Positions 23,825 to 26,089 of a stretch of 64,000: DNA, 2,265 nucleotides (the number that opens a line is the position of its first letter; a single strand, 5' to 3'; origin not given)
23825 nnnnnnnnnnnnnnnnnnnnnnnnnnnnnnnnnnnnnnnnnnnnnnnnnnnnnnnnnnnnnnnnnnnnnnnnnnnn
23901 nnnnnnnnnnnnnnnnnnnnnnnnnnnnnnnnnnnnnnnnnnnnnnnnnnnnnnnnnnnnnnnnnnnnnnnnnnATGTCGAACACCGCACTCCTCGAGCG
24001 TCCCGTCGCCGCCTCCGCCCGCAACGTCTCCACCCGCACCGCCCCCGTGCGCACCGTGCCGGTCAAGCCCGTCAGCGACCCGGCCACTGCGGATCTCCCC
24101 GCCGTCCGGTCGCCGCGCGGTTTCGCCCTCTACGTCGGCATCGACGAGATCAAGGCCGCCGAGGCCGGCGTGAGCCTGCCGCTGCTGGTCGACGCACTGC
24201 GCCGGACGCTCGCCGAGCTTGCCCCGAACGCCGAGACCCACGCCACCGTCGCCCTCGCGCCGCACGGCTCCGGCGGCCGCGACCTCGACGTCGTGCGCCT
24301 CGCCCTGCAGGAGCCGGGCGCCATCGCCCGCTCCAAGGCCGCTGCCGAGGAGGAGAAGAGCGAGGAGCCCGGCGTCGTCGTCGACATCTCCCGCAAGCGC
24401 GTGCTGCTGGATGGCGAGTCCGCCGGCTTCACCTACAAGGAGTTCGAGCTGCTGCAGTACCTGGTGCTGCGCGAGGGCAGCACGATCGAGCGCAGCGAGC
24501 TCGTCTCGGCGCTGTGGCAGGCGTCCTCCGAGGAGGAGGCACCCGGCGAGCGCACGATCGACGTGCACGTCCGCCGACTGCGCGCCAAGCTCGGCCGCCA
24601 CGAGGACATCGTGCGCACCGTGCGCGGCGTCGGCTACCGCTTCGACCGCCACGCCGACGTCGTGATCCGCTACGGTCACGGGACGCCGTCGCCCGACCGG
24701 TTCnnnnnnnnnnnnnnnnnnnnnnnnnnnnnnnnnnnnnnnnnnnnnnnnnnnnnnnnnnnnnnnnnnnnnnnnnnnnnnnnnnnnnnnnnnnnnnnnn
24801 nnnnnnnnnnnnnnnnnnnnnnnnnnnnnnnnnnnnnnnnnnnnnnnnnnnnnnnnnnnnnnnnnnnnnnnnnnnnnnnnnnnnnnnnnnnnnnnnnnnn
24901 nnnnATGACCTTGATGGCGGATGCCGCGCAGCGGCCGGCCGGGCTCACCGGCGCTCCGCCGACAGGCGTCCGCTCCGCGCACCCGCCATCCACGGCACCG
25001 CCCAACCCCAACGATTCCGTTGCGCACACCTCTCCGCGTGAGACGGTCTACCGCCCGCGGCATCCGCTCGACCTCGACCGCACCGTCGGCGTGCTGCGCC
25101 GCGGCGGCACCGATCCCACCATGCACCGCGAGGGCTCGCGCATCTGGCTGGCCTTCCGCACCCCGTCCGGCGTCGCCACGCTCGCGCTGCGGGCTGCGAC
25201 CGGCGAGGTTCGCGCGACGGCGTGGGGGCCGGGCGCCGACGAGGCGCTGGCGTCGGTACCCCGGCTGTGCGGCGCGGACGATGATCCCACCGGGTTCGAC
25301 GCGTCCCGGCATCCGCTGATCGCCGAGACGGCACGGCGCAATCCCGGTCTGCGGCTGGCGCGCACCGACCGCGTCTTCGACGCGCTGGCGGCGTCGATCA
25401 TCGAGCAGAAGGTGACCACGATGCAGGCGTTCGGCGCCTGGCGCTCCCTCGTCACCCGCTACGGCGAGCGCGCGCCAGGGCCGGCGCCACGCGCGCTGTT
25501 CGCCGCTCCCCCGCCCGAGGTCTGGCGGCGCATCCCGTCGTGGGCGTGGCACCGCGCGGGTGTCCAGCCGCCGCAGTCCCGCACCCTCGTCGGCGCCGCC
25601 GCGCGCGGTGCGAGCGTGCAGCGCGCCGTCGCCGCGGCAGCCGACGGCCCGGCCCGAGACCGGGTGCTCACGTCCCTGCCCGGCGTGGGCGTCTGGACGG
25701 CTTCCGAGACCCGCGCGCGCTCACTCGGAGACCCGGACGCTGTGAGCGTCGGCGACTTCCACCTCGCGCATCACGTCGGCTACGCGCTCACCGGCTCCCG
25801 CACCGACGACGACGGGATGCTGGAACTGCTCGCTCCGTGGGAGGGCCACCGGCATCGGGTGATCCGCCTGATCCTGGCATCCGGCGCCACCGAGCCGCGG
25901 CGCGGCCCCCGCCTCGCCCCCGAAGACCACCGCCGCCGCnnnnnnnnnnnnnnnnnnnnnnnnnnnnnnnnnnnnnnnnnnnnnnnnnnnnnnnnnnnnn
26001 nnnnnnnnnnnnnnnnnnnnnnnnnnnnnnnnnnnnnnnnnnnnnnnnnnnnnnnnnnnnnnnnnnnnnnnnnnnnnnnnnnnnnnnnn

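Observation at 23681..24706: Met/Cys-rich leader peptide controlling an orphan winged-helix regulator: candidate sulfur-amino-acid sensing cascade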

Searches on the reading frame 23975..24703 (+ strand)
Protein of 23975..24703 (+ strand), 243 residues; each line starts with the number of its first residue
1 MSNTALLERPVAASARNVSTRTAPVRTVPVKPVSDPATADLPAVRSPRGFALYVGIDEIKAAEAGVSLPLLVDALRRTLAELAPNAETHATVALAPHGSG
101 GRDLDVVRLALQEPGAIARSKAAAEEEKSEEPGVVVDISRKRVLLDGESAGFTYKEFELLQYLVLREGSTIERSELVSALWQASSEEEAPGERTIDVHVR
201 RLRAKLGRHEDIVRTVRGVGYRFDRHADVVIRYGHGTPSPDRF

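Call 6: search_protein_families(library=pfam, proteins=[window:23975-24703:+], max_evalue=0.1)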
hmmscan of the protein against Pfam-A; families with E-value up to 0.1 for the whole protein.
window:23975-24703:+ (243 aa): 1 family
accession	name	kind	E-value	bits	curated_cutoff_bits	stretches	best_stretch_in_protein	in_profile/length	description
PF00486.34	Trans_reg_C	-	3e-20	72.5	26.2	1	150-223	4-77/77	Transcriptional regulatory protein, C terminal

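Call 7: search_protein_families(library=ncbifam, proteins=[window:23975-24703:+], max_evalue=0.1)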
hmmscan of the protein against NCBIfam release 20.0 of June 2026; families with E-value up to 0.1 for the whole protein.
window:23975-24703:+ (243 aa): 40 families (the best 25 are shown)
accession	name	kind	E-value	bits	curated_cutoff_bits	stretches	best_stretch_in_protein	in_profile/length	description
NF053854.1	RespRegPhoBBctds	equivalog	3.1e-18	66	270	1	120-223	124-224/225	two-component system response regulator PhoB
TIGR02154.1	PhoB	equivalog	3.9e-17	62.3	296.2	1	118-224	121-226/226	phosphate regulon transcriptional regulator PhoB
NF045944.1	ResRegRpaBCyano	equivalog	5.6e-17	61.9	330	1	134-224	136-228/229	response regulator transcription factor RpaB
NF007928.2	PRK10643.1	equivalog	8.5e-16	58.2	330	1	116-222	114-215/216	two-component system response regulator PmrA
NF040689.1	MtrAB_MtrA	equivalog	1.4e-14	53.9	300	1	119-222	114-217/219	MtrAB system response regulator MtrA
TIGR01387.1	cztR_silR_copR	subfamily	5.4e-14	52.4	279.2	1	119-222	115-217/218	heavy metal response regulator transcription factor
NF041733.1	resp_reg_CseB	equivalog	1.7e-13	50.5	350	1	107-224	115-227/228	two-component system response regulator CseB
NF033117.2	vanR_ACDEGLN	exception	1.2e-12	47.9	350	1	120-223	122-225/226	VanR-ABDEGLN family response regulator transcription factor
NF008296.0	PRK11083.1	equivalog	2e-12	47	273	1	122-224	124-226/228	two-component system response regulator CreB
NF007546.0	PRK10161.1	equivalog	4.1e-12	46.2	471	1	119-224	122-226/229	phosphate response regulator transcription factor PhoB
NF008034.0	PRK10766.1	equivalog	4.3e-12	46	275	1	121-224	129-227/231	two-component system response regulator TorR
NF000402.1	vanR-B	exception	4.6e-12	45.9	480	1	142-224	140-217/219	vancomycin resistance response regulator transcription factor VanR-B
NF008567.0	PRK11517.1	equivalog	1.7e-11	44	353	1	129-224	125-219/223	response regulator transcription factor HprR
NF045914.1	RespRegNblR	equivalog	4.7e-11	42.7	300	1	126-222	129-224/228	response regulator transcription factor NblR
NF007346.1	PRK09836.1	equivalog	6.8e-11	42.4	420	1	119-223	118-221/227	copper/silver response regulator transcription factor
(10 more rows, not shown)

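Call 8: find_homologous_proteins(query=window:23975-24703:+, max_evalue=0.00001)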
Query window:23975-24703:+ (243 aa): 7365 proteins with E <= 0.00001 among 8000 candidates; the best 120 are listed.
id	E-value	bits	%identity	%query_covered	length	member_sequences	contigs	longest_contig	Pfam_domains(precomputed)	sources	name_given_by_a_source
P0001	3.6e-134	463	93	100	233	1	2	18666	PF00486.35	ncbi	-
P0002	2.6e-124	431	87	100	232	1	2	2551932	PF00486.35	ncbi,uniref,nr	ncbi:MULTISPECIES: winged helix-turn-helix domain-containing protein [Microbacterium]|uniref:winged 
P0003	1.5e-119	416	86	100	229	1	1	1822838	PF00486.35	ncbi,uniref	ncbi:winged helix-turn-helix domain-containing protein [Microbacterium sp. NPDC057659]|uniref:winged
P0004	1.9e-119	415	86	100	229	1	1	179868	PF00486.35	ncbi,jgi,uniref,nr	ncbi:winged helix family transcriptional regulator [Microbacterium bovistercoris]|jgi:DNA-binding wi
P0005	3.5e-119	414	86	100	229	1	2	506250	PF00486.35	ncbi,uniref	ncbi:winged helix-turn-helix domain-containing protein [Microbacterium sp. NPDC057650]|uniref:winged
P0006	4.5e-118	411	80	100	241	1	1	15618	PF00486.35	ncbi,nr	ncbi:MAG TPA: winged helix-turn-helix domain-containing protein [Microbacterium sp.]|nr:winged helix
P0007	8.2e-118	410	80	100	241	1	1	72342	PF00486.35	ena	-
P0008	1.5e-117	409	83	100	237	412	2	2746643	PF00486.35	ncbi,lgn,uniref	ncbi:winged helix-turn-helix domain-containing protein [Microbacterium sp. NPDC057658]|uniref:winged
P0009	1.6e-117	409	83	100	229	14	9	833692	PF00486.35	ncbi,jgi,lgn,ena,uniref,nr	ncbi:winged helix family transcriptional regulator [Microbacterium esteraromaticum]|jgi:DNA-binding 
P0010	3.0e-117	408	86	100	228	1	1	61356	PF00486.35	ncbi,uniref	ncbi:winged helix-turn-helix domain-containing protein [Microbacterium sp.]|uniref:winged helix-turn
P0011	3.8e-117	408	85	100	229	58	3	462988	PF00486.35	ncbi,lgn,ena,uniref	ncbi:winged helix-turn-helix domain-containing protein [Microbacterium esteraromaticum]|uniref:winge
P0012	4.2e-117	407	85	100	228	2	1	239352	PF00486.35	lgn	-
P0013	4.3e-117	407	84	100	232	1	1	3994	PF00486.35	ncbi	ncbi:MAG: winged helix-turn-helix domain-containing protein [Microbacterium sp.]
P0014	1.0e-116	406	83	100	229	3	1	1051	PF00486.35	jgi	jgi:DNA-binding winged helix-turn-helix (wHTH) protein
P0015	1.3e-116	406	83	100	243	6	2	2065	PF00486.35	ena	-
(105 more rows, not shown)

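Call 11: find_related_loci(query=A1, collection=genome_contigs, flank=4000)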
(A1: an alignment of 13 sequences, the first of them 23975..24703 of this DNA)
Query A1 (243 aa) in genome_contigs; peptide patterns used: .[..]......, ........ (x = any residue, [..] = any of these).
600 stretches matched a pattern (row limit reached: there are more); 594 encode a relative of the query (tblastn E <= 1e-3); the best 80 are kept; 80 distinct loci.
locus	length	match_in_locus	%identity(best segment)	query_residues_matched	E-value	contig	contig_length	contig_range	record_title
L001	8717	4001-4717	83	1-243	8e-119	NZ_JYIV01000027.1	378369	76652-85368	Microbacterium oxydans strain BEL163 RN51_contig000027, whole genome shotgun sequence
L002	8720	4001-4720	79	1-243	2e-112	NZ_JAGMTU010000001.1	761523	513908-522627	Microbacterium sp. USTB-Y contig00001_len_761523_cov_31.7, whole genome shotgun sequence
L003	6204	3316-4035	79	1-243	3e-111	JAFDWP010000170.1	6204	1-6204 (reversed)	MAG: Actinomycetota bacterium isolate SZAS CTRL-6 CK_MAG-45__170__length-6204, whole genome shotgun sequence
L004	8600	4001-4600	86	44-243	2e-109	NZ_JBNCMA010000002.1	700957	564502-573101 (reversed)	Microbacterium sp. DT81.1 NODE_2_length_700957_cov_31.693209, whole genome shotgun sequence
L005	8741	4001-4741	71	1-243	5e-106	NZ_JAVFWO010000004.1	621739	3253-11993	Microbacterium psychrotolerans strain QXD-8 NODE_4_length_621739_cov_155.835768, whole genome shotgun sequence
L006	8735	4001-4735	73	1-243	4e-102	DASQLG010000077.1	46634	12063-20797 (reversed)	MAG TPA_asm: Microbacterium sp. isolate SMAG_U11932 k141_5655521, whole genome shotgun sequence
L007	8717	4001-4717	72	1-243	1e-101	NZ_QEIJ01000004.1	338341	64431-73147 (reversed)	Microbacterium sp. Gd 4-13 contig0004, whole genome shotgun sequence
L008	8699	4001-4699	69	1-243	5e-101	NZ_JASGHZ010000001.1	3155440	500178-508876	MAG: Microbacterium sp. isolate 5N024 JMF-2111-06-0005.ont.bin.24_0, whole genome shotgun sequence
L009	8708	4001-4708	69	1-243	1e-96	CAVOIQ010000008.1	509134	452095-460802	MAG: uncultured Actinomycetota bacterium isolate MFD10113.bin.1.44 genome assembly, contig: contig_5878, whole genome sh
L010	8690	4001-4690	64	1-242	4e-91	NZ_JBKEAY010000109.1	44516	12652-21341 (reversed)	MAG: Microbacterium sp. isolate VLC_086 k121_16773361, whole genome shotgun sequence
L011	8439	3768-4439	65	25-243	1e-86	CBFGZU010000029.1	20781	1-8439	MAG TPA_asm: uncultured Pseudolysinimonas sp. isolate SRR29654727_binner123_Refined_32 genome assembly, contig: ERZ27252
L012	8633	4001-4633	67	32-243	4e-86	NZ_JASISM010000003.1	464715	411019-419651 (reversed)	Cryobacterium sp. PH31-L1 NODE_3_length_464715_cov_51.686664, whole genome shotgun sequence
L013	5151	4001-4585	70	48-243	6e-85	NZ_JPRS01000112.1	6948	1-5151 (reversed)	Cryobacterium sp. MLB-32 c112, whole genome shotgun sequence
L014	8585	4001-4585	67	48-243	6e-84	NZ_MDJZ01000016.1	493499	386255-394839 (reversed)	Clavibacter michiganensis strain CFBP8019 CFBP8019_contig000016, whole genome shotgun sequence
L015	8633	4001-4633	65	32-243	1e-83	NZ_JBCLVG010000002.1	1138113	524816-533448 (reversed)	Leifsonia stereocauli strain YIM 134122 NODE_2, whole genome shotgun sequence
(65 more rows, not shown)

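Call 37: search_solved_structures(query=A3, max_evalue=0.01)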
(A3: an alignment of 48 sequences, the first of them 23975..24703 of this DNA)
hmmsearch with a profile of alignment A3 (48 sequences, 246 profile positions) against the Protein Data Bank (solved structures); distinct sequences matched with E-value up to 0.01: 59.
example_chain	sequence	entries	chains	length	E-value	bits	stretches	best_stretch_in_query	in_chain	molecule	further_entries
8hml_A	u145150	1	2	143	3.5e-20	75.7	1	138-228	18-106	DNA-binding response OmpR family regulator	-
8hig_A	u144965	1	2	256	5.6e-20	75.1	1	136-228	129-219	DNA-binding response OmpR family regulator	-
8hih_O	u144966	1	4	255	1.3e-17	67.4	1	145-229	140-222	Transcriptional regulatory protein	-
2oqr_A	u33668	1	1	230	7.3e-15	58.3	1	128-226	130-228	Sensory transduction protein regX3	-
4ixa_A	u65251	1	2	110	2e-13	53.7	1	135-228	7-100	Response regulator SaeR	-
9yfa_A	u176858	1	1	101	6.1e-13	52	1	130-227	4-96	Response regulator protein CarR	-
1gxp_A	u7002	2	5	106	1.1e-12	51.2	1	130-227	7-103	PHOSPHATE REGULON TRANSCRIPTIONAL REGULATORY PROTEIN | PHOSPHATE REGULON TRANSCRIPTIONAL REGULATORY PROTEIN PHOB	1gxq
1qqi_A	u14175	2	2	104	1.2e-12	51.1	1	131-227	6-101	PHOSPHATE REGULON TRANSCRIPTIONAL REGULATORY PROTEIN PHOB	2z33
3t72_A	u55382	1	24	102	1.4e-12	50.8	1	132-227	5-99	Phosphate regulon transcriptional regulatory protein phoB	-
4qwq_B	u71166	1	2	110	1.6e-12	50.7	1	144-228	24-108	Response regulator SaeR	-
4u88_A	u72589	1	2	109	1.7e-12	50.6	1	144-228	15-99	Transcriptional regulator SaeR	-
7e92_A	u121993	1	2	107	4.9e-12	49.1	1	125-226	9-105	DNA-binding response regulator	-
7e1b_A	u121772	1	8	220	1.8e-11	47.2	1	124-226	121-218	DNA-binding response regulator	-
7e1d_B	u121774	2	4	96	1.8e-11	47.2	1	136-226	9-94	DNA-binding response regulator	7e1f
4s04_A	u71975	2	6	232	1.9e-11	47.2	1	101-229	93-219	DNA-binding transcriptional regulator BasR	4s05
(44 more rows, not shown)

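Call 45: predict_structure(alignment_id=A3)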
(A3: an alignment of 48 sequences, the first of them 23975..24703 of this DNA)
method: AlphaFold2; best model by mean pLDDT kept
length: 243 residues; sequences in the alignment: 48
mean_pLDDT: 54.2   pTM: 0.31
mean pLDDT of the five models: 54.2, 51.7, 48.1, 46.3, 46.2
residues with pLDDT >= 90: 5; 70-90: 31; 50-70: 96; < 50: 111
segments of 3 or more residues with pLDDT < 50: 2-4, 8-14, 22-27, 37-44, 114-131, 166-173, 184-195, 211-243
pLDDT, mean of each block of 10 residues (from residue 1): 46 50 48 48 54 77 86 86 79 59 54 46 40 55 63 65 49 47 45 48 61 32 33 36 31
secondary structure, 60 per line:
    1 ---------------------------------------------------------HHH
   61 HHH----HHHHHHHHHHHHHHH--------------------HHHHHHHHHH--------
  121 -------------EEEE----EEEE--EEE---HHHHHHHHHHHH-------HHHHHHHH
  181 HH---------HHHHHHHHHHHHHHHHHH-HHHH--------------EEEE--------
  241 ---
elements in order: H58-63 H68-82 H103-112 E134-137 E142-145 E148-150 H154-165 H173-182 H192-209 H211-214 E229-232

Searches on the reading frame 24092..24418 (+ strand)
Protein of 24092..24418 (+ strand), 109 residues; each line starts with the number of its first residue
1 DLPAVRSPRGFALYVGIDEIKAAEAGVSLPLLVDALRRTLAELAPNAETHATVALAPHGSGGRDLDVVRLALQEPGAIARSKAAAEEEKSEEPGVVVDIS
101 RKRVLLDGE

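Call 46: find_homologous_proteins(query=window:24092-24418:+, max_evalue=0.001)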
Query seq(109 aa) (109 aa): 46 proteins with E <= 0.001 among 89 candidates.
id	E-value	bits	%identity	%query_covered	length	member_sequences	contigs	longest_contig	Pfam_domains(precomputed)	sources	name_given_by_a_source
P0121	9.1e-52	191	89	100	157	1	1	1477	-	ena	-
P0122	2.4e-51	190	91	97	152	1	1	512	-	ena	-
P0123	1.1e-37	146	72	98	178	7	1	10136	PF00486.35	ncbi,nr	ncbi:MAG TPA: transcriptional regulator, partial [Microbacterium sp.]|nr:transcriptional regulator [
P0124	2.0e-34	136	66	99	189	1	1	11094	PF00486.35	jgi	jgi:DNA-binding response OmpR family regulator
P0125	4.4e-34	134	71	94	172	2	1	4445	-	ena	-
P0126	5.5e-34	134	70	97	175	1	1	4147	PF00486.35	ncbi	ncbi:unnamed protein product [Penicillium discolor]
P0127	8.3e-31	124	80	74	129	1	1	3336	-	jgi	jgi:hypothetical protein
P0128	1.1e-30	123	71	84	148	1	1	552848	-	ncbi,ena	-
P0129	2.2e-30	123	78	75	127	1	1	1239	-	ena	-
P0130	3.2e-30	122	78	75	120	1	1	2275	-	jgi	jgi:hypothetical protein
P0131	2.9e-29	119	79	70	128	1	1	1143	-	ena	-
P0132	9.7e-29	117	74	86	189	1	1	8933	PF00486.35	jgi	jgi:DNA-binding response OmpR family regulator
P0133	1.3e-28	117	60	93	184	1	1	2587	PF00486.35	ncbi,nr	ncbi:MAG: hypothetical protein QOK08_455, partial [Actinomycetota bacterium]|nr:hypothetical protein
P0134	2.2e-28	116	79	70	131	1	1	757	-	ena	-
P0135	2.5e-28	116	77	74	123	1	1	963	-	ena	-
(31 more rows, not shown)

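Call 55: search_protein_representatives(protein=window:24107-24379:+)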
Query: 91 residues. Proteins with E-value up to 0.001 (for the whole library): 133; up to 1e-10: 67; up to 1e-30: 0. The best 133 are listed.
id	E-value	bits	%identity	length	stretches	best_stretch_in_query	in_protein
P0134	4.4e-28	113.0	77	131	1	2-79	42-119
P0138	1.9e-26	107.8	69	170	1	2-82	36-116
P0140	2.9e-26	107.2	68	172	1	2-85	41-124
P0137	2.7e-25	104.1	93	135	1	1-58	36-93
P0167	1.1e-23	99.0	61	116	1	3-91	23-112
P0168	2.1e-22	94.9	58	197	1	3-91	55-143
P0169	3.0e-22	94.4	64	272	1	3-85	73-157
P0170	1.4e-21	92.3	61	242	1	2-85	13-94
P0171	1.5e-21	92.2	67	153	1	3-77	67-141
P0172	3.1e-21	91.2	66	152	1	3-76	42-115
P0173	5.6e-21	90.4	63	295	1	3-80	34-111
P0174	7.7e-21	89.9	54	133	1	3-88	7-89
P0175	1.5e-20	89.0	59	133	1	3-81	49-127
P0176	3.3e-20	87.9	54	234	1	3-84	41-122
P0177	4.3e-20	87.6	55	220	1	3-86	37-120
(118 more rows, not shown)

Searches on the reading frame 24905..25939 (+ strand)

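Call 6: search_protein_families(library=pfam, proteins=[window:24905-25939:+], max_evalue=0.1)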
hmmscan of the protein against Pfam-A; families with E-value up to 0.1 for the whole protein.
window:24905-25939:+ (345 aa): 0 families

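Call 7: search_protein_families(library=ncbifam, proteins=[window:24905-25939:+], max_evalue=0.1)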
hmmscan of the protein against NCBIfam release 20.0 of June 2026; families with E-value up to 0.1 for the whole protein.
window:24905-25939:+ (345 aa): 2 families
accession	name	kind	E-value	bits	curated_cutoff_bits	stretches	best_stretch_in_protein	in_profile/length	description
NF007641.0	PRK10308.1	equivalog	3.1e-05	23.7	229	1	107-273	67-227/285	DNA-3-methyladenine glycosylase 2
NF033130.1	AAC_6p_A48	exception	0.045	13.6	300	1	228-257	83-112/147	AacA48 family aminoglycoside 6'-N-acetyltransferase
